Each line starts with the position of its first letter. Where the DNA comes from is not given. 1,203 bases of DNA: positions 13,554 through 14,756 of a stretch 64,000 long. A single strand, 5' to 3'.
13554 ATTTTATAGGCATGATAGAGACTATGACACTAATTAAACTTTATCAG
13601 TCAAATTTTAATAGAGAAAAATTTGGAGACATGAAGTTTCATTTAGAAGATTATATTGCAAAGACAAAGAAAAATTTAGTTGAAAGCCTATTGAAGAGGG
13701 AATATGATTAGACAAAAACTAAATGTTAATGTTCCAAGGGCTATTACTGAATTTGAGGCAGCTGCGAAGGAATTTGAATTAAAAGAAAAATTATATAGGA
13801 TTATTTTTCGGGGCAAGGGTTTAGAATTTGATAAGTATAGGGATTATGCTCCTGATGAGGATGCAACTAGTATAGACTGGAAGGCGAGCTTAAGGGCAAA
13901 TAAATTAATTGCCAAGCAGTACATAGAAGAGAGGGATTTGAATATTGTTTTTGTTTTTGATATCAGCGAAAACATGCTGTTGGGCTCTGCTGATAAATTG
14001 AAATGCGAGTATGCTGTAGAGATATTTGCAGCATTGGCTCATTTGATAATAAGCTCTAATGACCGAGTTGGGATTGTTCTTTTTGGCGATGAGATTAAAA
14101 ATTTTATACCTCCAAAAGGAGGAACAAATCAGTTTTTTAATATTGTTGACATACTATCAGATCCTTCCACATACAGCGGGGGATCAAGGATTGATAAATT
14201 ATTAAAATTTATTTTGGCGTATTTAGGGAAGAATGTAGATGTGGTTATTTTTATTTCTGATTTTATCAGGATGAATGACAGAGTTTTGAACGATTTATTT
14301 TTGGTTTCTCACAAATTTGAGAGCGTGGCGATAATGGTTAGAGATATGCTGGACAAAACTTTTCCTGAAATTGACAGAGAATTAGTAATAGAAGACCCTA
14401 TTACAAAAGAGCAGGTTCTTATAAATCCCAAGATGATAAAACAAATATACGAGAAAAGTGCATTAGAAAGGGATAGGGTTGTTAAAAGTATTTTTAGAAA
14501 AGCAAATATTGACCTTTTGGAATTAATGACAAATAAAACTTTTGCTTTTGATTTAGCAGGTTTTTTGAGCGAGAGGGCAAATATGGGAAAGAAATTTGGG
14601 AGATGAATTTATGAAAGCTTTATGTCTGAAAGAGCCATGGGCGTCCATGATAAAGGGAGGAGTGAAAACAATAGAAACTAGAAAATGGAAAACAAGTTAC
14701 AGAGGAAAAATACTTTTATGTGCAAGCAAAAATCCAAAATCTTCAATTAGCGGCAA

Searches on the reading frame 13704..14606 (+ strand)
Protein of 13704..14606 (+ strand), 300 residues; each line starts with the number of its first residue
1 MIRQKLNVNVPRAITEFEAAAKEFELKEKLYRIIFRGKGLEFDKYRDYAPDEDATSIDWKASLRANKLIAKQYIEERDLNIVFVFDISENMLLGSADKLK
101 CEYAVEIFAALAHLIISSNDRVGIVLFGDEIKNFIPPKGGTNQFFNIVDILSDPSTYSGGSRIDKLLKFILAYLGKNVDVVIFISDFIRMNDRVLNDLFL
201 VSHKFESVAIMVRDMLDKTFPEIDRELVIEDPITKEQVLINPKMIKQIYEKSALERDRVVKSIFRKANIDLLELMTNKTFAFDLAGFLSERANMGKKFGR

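Call 64: search_protein_families(library=pfam, proteins=[window:13704-14606:+], max_evalue=0.0001)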
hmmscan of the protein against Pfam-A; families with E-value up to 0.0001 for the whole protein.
window:13704-14606:+ (300 aa): 3 families
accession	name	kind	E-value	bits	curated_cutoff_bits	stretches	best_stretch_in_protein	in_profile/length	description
PF01882.25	DUF58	-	8.5e-35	120.3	23.4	1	45-255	2-212/216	Protein of unknown function DUF58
PF13519.12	VWA_2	-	1.1e-11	45.7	27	1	81-187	1-106/107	von Willebrand factor type A domain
PF00092.34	VWA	-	8e-05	23.4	23.8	0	80-173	1-91/174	von Willebrand factor type A domain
